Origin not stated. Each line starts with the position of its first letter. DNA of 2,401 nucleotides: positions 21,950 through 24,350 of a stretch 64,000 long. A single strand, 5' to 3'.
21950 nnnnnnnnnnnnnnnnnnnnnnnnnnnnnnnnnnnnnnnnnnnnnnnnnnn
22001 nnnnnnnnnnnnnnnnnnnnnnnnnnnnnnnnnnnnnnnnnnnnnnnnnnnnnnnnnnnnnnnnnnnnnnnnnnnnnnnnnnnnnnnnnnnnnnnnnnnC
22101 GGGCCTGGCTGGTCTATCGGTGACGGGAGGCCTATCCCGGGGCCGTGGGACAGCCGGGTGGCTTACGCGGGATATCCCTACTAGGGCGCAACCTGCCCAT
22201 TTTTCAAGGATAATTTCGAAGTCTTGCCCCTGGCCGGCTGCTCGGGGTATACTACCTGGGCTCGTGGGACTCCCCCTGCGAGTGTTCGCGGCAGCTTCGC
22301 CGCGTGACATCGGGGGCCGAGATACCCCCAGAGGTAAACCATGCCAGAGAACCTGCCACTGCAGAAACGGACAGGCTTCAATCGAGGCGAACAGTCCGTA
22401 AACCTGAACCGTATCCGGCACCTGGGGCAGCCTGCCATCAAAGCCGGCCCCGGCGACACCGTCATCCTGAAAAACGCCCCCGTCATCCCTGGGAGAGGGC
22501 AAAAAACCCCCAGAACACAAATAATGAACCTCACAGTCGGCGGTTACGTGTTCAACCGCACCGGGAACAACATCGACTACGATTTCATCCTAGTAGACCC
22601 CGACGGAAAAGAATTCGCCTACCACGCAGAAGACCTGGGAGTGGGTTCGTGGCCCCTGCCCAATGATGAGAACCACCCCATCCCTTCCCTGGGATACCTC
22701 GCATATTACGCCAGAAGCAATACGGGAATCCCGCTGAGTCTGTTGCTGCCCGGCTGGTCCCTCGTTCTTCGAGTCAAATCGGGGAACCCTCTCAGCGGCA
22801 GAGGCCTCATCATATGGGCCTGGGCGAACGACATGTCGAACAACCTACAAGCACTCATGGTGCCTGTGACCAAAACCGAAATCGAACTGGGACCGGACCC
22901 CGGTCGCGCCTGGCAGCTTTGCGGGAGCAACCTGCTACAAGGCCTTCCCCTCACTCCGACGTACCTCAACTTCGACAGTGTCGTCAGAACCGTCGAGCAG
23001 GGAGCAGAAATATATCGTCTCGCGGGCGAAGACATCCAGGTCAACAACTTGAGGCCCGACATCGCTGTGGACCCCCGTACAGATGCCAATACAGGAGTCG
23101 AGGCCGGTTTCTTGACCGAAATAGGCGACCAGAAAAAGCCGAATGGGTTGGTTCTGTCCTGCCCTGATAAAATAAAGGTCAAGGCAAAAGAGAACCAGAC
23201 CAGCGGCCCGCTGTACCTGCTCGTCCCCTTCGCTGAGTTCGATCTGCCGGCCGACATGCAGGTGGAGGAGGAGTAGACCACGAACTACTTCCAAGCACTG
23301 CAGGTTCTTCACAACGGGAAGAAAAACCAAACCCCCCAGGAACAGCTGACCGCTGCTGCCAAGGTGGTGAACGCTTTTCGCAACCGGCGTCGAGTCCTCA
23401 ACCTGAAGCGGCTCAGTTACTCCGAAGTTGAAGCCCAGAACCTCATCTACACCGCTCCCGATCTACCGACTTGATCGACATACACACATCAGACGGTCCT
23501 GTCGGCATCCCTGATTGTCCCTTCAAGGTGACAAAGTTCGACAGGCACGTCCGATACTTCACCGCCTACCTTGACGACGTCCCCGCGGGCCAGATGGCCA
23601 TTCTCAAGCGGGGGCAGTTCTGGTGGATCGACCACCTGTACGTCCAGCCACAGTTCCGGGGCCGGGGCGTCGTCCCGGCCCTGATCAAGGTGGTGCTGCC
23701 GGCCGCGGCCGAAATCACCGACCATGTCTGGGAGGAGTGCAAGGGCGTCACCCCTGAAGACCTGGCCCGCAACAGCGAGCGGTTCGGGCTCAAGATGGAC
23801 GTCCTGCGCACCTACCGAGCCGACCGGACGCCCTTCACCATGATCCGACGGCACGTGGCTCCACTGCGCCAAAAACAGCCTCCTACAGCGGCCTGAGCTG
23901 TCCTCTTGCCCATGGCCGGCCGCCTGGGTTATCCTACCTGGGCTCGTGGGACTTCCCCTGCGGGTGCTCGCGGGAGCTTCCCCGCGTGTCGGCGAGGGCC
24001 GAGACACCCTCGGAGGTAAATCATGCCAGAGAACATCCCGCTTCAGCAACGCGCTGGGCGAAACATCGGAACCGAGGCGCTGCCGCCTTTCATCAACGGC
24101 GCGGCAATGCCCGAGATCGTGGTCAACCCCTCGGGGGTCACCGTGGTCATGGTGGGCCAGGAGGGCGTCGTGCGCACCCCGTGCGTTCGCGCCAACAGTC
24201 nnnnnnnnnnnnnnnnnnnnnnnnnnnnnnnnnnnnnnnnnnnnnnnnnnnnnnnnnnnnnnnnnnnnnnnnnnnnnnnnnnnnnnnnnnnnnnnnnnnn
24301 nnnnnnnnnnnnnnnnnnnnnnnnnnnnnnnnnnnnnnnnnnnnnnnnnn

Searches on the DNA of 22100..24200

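Call 76: search_rna_families(source=window, start=22100, end=24200, threshold=evalue, max_evalue=1)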
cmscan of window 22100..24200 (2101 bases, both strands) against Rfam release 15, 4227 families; matches with E-value up to 1: 0.
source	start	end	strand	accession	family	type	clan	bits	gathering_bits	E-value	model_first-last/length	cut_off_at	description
